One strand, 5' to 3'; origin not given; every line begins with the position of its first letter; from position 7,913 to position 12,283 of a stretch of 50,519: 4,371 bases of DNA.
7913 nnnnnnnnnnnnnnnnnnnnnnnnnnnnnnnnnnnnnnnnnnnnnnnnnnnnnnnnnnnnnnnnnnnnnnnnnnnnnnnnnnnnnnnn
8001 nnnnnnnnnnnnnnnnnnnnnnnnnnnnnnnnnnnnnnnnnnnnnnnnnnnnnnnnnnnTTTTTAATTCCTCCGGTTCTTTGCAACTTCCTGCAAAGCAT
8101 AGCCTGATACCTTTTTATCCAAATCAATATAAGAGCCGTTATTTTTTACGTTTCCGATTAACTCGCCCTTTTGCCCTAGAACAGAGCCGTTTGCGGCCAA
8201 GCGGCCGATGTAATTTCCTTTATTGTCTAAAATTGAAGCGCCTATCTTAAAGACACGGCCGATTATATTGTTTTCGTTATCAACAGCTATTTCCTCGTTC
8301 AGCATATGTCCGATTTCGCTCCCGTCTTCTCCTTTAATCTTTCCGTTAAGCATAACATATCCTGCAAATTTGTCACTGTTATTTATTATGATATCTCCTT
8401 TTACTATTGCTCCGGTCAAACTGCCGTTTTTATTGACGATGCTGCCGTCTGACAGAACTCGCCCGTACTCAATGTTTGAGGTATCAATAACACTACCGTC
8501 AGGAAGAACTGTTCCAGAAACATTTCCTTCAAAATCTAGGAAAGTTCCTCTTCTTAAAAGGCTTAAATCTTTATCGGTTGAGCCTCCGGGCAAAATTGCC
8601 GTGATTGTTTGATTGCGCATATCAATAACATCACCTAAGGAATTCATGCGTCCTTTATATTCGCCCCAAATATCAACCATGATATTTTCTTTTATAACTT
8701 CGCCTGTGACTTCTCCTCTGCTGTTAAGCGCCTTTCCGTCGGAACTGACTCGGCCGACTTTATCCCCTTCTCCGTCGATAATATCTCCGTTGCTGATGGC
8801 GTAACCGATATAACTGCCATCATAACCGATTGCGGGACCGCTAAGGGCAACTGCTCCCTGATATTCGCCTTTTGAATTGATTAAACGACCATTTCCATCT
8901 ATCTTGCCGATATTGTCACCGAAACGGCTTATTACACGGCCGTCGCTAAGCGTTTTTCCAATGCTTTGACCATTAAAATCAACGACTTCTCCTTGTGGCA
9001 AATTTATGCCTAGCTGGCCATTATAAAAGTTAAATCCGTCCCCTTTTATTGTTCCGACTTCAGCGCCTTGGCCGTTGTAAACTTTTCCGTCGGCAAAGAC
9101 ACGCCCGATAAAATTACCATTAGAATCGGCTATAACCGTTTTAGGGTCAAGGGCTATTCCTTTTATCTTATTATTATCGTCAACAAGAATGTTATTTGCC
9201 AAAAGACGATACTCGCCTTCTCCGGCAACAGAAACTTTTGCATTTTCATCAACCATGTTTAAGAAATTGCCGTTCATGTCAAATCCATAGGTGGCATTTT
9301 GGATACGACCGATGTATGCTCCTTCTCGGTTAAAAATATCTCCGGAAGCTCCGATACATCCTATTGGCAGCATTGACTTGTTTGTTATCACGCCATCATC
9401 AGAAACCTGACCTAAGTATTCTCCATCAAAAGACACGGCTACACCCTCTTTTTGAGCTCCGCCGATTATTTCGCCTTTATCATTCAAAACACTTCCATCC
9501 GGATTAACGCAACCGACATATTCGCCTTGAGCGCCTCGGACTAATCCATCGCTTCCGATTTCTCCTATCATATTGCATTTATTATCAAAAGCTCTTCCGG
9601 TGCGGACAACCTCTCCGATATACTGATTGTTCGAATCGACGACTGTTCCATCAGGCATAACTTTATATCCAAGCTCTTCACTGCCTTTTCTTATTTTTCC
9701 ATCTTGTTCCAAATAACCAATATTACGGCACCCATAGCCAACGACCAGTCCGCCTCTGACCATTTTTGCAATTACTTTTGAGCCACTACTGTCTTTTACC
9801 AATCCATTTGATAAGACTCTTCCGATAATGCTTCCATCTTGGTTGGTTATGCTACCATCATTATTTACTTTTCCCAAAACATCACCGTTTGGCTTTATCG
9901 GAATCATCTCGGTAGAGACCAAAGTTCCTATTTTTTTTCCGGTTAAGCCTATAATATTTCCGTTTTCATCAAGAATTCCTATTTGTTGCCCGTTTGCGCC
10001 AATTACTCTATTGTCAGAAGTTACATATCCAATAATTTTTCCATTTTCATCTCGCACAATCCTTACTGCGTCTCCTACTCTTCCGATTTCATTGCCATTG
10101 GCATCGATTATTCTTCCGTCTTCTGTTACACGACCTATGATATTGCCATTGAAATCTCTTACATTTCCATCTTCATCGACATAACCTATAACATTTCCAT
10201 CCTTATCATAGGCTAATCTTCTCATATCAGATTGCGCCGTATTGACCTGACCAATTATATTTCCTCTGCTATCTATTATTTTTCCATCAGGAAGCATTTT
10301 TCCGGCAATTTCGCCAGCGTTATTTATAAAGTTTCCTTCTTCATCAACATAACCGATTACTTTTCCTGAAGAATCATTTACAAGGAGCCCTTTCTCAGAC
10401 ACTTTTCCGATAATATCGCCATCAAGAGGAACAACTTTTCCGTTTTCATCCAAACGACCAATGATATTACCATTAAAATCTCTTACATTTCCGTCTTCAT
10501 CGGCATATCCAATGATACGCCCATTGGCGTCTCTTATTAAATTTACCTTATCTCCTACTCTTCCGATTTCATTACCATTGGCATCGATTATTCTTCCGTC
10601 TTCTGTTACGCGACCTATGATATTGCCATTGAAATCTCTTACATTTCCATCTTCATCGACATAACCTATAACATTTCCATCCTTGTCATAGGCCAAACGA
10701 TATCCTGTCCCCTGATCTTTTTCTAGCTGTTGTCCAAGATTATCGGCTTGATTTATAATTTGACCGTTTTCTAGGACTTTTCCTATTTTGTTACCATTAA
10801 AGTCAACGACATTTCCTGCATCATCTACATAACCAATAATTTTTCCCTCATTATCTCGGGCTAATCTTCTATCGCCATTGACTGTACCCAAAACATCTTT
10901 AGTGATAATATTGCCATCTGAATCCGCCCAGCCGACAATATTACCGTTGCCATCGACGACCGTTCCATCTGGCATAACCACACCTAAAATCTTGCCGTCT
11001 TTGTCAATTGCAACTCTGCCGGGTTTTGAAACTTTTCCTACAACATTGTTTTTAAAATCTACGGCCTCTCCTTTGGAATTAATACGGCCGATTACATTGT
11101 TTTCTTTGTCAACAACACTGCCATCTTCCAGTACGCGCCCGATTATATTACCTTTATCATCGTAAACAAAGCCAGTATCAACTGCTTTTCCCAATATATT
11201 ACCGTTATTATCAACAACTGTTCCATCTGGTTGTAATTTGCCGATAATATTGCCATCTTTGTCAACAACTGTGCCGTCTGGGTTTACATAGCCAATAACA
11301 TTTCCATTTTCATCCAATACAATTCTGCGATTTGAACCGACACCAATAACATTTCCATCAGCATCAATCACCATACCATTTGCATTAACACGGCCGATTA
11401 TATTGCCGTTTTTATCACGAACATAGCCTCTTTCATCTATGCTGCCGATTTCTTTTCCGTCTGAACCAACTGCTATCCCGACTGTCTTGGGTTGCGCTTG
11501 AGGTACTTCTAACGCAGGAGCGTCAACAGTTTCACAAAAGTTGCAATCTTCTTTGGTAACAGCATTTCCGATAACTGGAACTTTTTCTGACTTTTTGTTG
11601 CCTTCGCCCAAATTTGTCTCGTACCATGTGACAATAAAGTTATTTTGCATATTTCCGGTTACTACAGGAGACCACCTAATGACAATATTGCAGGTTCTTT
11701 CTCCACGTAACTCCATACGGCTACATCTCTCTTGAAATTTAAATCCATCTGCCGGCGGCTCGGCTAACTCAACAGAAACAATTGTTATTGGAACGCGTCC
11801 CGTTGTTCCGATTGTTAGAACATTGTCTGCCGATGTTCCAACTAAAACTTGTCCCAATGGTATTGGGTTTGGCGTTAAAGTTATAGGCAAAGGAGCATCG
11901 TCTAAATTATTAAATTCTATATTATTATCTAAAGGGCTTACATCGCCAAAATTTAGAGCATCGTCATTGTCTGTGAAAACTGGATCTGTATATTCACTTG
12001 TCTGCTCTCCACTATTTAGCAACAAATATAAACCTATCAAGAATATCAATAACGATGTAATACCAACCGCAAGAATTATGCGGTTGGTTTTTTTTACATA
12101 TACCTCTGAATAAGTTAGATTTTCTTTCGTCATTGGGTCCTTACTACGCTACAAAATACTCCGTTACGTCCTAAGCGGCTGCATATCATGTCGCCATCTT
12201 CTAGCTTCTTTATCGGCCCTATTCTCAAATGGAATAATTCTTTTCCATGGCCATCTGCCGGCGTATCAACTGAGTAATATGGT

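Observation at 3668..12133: VirB10 split (or interrupted by a single in-frame TAA) into two giant polypeptides that share a ~17-residue repeat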

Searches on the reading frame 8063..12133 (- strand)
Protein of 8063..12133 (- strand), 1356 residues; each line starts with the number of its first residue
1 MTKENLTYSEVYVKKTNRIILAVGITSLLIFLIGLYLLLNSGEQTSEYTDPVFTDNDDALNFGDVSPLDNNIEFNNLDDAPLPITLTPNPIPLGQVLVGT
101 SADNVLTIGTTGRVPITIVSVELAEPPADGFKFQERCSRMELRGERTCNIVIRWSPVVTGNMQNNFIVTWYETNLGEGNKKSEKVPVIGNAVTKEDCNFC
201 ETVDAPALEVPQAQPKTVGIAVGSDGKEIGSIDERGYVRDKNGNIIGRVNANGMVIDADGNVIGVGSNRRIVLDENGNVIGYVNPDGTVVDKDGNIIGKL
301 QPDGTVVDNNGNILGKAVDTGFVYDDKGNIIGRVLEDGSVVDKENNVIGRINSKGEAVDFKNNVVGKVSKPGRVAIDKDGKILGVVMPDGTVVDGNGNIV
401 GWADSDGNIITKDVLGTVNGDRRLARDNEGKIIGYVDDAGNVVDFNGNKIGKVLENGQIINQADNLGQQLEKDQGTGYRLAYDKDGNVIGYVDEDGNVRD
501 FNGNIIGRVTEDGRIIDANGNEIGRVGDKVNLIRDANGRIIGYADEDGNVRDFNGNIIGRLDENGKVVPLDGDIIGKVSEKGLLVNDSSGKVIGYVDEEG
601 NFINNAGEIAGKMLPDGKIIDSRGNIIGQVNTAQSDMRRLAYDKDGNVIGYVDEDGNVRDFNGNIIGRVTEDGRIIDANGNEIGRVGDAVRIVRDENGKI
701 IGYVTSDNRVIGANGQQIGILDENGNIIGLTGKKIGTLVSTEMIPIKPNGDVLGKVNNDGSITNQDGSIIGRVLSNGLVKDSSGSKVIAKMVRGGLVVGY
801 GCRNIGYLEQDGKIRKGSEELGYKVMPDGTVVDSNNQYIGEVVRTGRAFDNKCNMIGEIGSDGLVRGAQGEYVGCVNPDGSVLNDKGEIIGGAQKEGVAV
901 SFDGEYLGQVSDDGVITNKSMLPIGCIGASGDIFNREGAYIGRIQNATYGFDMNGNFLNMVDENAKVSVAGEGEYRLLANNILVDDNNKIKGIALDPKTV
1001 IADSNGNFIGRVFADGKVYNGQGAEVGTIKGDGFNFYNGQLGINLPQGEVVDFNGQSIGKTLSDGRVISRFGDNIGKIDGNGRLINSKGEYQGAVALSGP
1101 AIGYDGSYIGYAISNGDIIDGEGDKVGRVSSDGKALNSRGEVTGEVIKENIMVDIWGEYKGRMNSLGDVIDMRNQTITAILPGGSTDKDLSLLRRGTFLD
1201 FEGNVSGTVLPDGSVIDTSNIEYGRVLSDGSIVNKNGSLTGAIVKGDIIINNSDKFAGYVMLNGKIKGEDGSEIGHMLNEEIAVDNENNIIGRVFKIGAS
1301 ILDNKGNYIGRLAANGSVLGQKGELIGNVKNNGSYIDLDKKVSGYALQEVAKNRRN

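Call 5: search_protein_families(library=pfam, proteins=[window:8063-12133:-], max_evalue=0.01)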
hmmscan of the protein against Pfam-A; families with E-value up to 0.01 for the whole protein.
window:8063-12133:- (1356 aa): 5 families
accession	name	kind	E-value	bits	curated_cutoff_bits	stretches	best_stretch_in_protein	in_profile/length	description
PF21785.3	Bflower_2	-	2.1e-83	276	38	12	226-317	9-96/112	5-fold beta-flower protein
PF12396.14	DUF3659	-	2.7e-33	114.1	24.8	5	283-334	8-55/61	Protein of unknown function (DUF3659)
PF21784.3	Bflower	-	1.3e-31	109.8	25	5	642-706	4-65/116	4-fold beta flower protein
PF05593.20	RHS_repeat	-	5.7e-08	33.4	22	0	621-657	2-37/38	RHS Repeat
PF15780.11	ASH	-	7.5e-05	23.3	27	1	91-164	14-84/98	Abnormal spindle-like microcephaly-assoc'd, ASPM-SPD-2-Hydin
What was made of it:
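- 11558..11884 (-): PapD/ASH-like Ig domain of A (aa 84-192), followed by a conserved CxxC (C197, C200). Pfam ASH is below cutoff (call 5).
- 8114..11485 (-): Beta-flower hairpin array of A (aa ~217-1340; 17-residue unit). Bflower_2 E 2e-83 with 12 stretches (call 5).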

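Call 8: search_protein_families(library=ncbifam, proteins=[window:8063-12133:-], max_evalue=0.001)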
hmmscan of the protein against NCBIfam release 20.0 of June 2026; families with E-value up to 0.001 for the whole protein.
window:8063-12133:- (1356 aa): 2 families
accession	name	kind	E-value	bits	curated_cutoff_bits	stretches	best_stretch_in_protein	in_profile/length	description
TIGR01643.1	YD_repeat_2x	repeat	8.9e-12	45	15.8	0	482-498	1-17/42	YD repeat-containing protein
NF012200.0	choice_anch_D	domain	8e-06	26.3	45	1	84-164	17-97/108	choice-of-anchor D domain-containing protein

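Call 48: search_solved_structures(query=window:8063-12133:-, max_evalue=0.01)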
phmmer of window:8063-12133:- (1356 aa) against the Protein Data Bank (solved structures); distinct sequences matched with E-value up to 0.01: 1.
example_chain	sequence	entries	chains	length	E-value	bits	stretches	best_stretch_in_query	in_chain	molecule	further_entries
7q97_A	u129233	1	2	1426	0.0007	20.4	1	423-612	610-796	Rhs family protein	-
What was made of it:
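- Tried and rejected: PDB sequence search with the arrays: only a marginal Rhs hit, 7q97 at E 7e-4 (call 48), which I treat as repeat-composition similarity.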

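Call 50: find_homologous_proteins(query=window:8063-12133:-, max_evalue=1e-20)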
Query window:8063-12133:- (1356 aa): 985 proteins with E <= 1e-20 among 8000 candidates; the best 120 are listed.
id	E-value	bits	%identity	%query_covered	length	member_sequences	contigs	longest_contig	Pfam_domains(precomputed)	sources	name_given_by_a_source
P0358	0.0e+0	1305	40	84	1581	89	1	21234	PF21784.4,PF05593.20,PF12396.15,PF21785.4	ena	-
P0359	0.0e+0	1238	48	65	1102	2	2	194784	PF21784.4,PF05593.20,PF12396.15,PF21785.4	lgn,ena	-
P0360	0.0e+0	1230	47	65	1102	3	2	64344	PF15780.12,PF21784.4,PF05593.20,PF12396.15,PF21785.4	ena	-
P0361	0.0e+0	1223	47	65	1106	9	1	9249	PF21784.4,PF05593.20,PF12396.15,PF21785.4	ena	-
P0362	0.0e+0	1187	47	65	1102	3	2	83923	PF21784.4,PF05593.20,PF12396.15,PF21785.4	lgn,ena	-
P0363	0.0e+0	1180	46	65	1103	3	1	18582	PF21784.4,PF05593.20,PF12396.15,PF21785.4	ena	-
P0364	0.0e+0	1167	41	100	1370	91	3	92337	PF21784.4,PF05593.20,PF12396.15,PF21785.4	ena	-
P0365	0.0e+0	1160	40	100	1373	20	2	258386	PF21784.4,PF05593.20,PF12396.15,PF21785.4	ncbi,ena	-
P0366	0.0e+0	1159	37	100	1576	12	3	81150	PF21784.4,PF05593.20,PF12396.15,PF21785.4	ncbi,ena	-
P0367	0.0e+0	1126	46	58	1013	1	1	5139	PF21784.4,PF05593.20,PF12396.15,PF21785.4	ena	-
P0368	0.0e+0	1121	43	100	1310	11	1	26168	PF21784.4,PF05593.20,PF12396.15,PF21785.4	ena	-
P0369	0.0e+0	1116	41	100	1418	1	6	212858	PF21784.4,PF05593.20,PF12396.15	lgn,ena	-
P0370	0.0e+0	1114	47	65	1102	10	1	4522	PF21784.4,PF05593.20,PF12396.15,PF21785.4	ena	-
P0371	0.0e+0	1106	42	100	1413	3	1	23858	PF21784.4,PF05593.20,PF12396.15,PF21785.4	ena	-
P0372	0.0e+0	1096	44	100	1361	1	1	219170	PF21784.4,PF05593.20,PF12396.15,PF21785.4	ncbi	-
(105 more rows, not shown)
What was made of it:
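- Tried and rejected: The full-length query was needed (call 50).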

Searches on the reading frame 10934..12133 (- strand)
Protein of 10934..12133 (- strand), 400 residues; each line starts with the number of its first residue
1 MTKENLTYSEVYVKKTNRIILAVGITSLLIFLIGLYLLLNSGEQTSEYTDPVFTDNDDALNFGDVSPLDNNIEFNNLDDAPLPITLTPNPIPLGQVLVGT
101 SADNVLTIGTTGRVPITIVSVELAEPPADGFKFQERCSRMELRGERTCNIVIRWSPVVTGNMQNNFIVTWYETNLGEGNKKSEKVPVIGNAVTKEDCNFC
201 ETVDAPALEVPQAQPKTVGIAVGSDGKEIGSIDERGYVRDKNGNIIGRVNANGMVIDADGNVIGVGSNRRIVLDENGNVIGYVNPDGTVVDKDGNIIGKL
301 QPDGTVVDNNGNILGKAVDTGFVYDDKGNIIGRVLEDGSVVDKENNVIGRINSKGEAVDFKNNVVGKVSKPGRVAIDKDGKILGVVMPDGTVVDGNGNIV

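Call 60: predict_structure(alignment_id=A2)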
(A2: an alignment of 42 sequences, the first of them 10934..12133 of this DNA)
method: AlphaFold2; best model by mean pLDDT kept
length: 400 residues; sequences in the alignment: 42
mean_pLDDT: 76.2   pTM: 0.39
mean pLDDT of the five models: 76.2, 75.1, 73.4, 72.1, 71.2
residues with pLDDT >= 90: 49; 70-90: 258; 50-70: 42; < 50: 51
segments of 3 or more residues with pLDDT < 50: 1-3, 49-79, 201-213
pLDDT, mean of each block of 10 residues (from residue 1): 49 68 90 85 49 36 36 41 85 84 87 86 86 84 86 87 90 84 91 72 33 61 78 84 84 78 78 88 86 87 85 87 82 86 87 88 84 69 71 74
secondary structure, 60 per line:
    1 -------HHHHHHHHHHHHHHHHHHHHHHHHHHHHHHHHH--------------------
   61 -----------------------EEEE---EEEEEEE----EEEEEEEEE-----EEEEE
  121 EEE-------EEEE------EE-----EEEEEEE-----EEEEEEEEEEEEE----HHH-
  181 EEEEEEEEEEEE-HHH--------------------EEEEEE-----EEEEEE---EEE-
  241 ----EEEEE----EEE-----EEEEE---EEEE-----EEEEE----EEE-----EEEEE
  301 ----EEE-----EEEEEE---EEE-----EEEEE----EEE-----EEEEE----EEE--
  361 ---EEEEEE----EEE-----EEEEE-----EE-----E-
elements in order: H8-40 E84-87 E91-97 E102-110 E116-123 E131-134 E148-154 E160-172 E181-192 E217-222 E228-233 E237-239 E245-249 E254-256 E262-266 E270-273 E279-283 E288-290 E296-300 E305-307 E313-318 E322-324 E330-334 E339-341 E347-351 E356-358 E364-369 E374-376 E382-386
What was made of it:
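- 12014..12133 (-): Cytoplasmic stub plus TM helix of A (aa 1-40; conserved motif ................). AF2 helix 8-40 (call 60).
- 11558..11884 (-): AF2 8-strand sandwich, pLDDT 84-91 (call 60).
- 8114..11485 (-): AF2 shows regular hairpins from 217, pLDDT ~85 (call 60).
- On Beta-flower (Pfam CL0395: PF21785, PF21784): AF2 shows alternating 5- and 3-residue strands (call 60).
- On PapD-like / ASH Ig domain: AF2 aa 84-192, pLDDT 84-91 (call 60).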

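Call 64: fold_search(model_id=the predicted structure, library=pdb)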
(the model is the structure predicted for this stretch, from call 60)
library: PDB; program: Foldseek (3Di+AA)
matches with E <= 10: 1602; with E <= 0.001: 63
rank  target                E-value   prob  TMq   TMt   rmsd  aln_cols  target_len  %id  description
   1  2e6j_MODEL_1_A        9.0e-06  1.00  0.22  0.69   3.1       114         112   16  Solution structure of the C-terminal PapD-like domain from human HYDIN protein (released 2007-07-03)
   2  9ijj_h                9.9e-06  1.00  0.22  0.06   2.9       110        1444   16  In situ structure of the central apparatus in mouse sperm axoneme. (released 2025-06-04)
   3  7som_J                2.0e-05  1.00  0.23  0.14   5.1       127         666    9  Ciliary C2 central pair apparatus isolated from Chlamydomonas reinhardtii (released 2022-04-13)
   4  9fh8_H                3.0e-05  1.00  0.20  0.27  16.6       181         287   15  Crystal structure of the SPD-2 domain of Apis dorsata CEP192 (released 2025-03-26)
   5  9ijj_E                3.4e-05  1.00  0.22  0.18   3.2       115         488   16  In situ structure of the central apparatus in mouse sperm axoneme. (released 2025-06-04)
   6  7sqc_O0               3.4e-05  1.00  0.21  0.08   3.7       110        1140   17  Ciliary C1 central pair apparatus isolated from Chlamydomonas reinhardtii (released 2022-04-13)
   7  6fvi                  3.8e-05  1.00  0.24  0.62   9.8       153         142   10  ASH / PapD-like domain of human CEP192 (PapD-like domain 7) (released 2019-03-20)
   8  3qbt_F                4.0e-05  1.00  0.20  0.46   5.2       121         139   13  Crystal structure of OCRL1 540-678 in complex with Rab8a:GppNHp (released 2011-03-23)
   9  7sqc_T0               4.6e-05  1.00  0.23  0.17   6.1       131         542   15  Ciliary C1 central pair apparatus isolated from Chlamydomonas reinhardtii (released 2022-04-13)
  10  7ptb                  5.4e-05  1.00  0.24  0.30   3.4       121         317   13  Crystal structure of the SPD-2 domain of human CEP192 (released 2022-04-06)
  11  9ijj_L                6.2e-05  1.00  0.22  0.37  13.2       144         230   14  In situ structure of the central apparatus in mouse sperm axoneme. (released 2025-06-04)
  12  7sqc_M1               6.9e-05  1.00  0.22  0.16  33.2       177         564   13  Ciliary C1 central pair apparatus isolated from Chlamydomonas reinhardtii (released 2022-04-13)
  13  9fh8_A                7.6e-05  1.00  0.20  0.27  16.8       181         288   15  Crystal structure of the SPD-2 domain of Apis dorsata CEP192 (released 2025-03-26)
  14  7sqc_T1               8.0e-05  1.00  0.22  0.16   6.2       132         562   15  Ciliary C1 central pair apparatus isolated from Chlamydomonas reinhardtii (released 2022-04-13)
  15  7sqc_2A               8.4e-05  1.00  0.22  0.12   3.1       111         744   16  Ciliary C1 central pair apparatus isolated from Chlamydomonas reinhardtii (released 2022-04-13)
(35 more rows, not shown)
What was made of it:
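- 11558..11884 (-): Foldseek best hit is the HYDIN PapD-like domain 2e6j, TMt 0.69 (call 64).
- On PapD-like / ASH Ig domain: HYDIN 2e6j matches with TMt 0.69 and rmsd 3.1 (call 64).
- Checked: AF2 gives an 8-strand beta-sandwich at 84-192, and Foldseek's best hits are HYDIN and CEP192 PapD-like domains (calls 60, 64).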

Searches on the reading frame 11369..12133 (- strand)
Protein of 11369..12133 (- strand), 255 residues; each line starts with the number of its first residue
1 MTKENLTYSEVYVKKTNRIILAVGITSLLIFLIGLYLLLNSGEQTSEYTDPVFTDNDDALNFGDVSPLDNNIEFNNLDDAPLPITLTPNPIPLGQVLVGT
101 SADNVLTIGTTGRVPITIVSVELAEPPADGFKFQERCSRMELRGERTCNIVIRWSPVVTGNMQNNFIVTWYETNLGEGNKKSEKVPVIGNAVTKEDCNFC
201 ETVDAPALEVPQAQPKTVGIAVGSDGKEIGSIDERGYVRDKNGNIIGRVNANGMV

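Call 29: find_homologous_proteins(query=window:11369-12133:-, max_evalue=0.001)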
Query window:11369-12133:- (255 aa): 57 proteins with E <= 0.001 among 768 candidates.
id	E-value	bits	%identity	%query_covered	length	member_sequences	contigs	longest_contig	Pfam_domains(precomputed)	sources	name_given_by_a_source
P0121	3.1e-121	421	95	77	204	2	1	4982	PF15780.12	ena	-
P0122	2.7e-114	399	66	100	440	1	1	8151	PF21784.4,PF05593.20,PF12396.15,PF21785.4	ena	-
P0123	7.6e-112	391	68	100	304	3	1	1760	PF12396.15,PF21785.4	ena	-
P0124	5.0e-103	362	61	100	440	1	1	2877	PF21784.4,PF05593.20,PF12396.15,PF21785.4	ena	-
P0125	1.9e-101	357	59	100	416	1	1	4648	PF21784.4,PF05593.20,PF12396.15,PF21785.4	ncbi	-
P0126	2.9e-101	356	58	100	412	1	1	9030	PF21784.4,PF05593.20,PF12396.15,PF21785.4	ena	-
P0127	9.0e-98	345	61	100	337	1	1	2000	PF21784.4,PF05593.20,PF12396.15,PF21785.4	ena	-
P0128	1.0e-97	344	57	100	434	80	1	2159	PF21784.4,PF05593.20,PF12396.15,PF21785.4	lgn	-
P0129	2.0e-96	340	57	100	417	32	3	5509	PF21784.4,PF05593.20,PF12396.15,PF21785.4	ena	-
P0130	9.9e-94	331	59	100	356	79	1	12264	PF12396.15,PF21785.4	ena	-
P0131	1.3e-93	331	61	95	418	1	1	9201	PF20600.4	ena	-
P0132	9.5e-93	328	56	100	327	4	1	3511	PF12396.15,PF21785.4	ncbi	-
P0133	4.0e-92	326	59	100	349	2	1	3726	-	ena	-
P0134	4.6e-92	326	54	100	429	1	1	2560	PF21784.4,PF05593.20,PF12396.15,PF21785.4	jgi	-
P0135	3.2e-91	323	57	99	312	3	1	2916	PF12396.15,PF21785.4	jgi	-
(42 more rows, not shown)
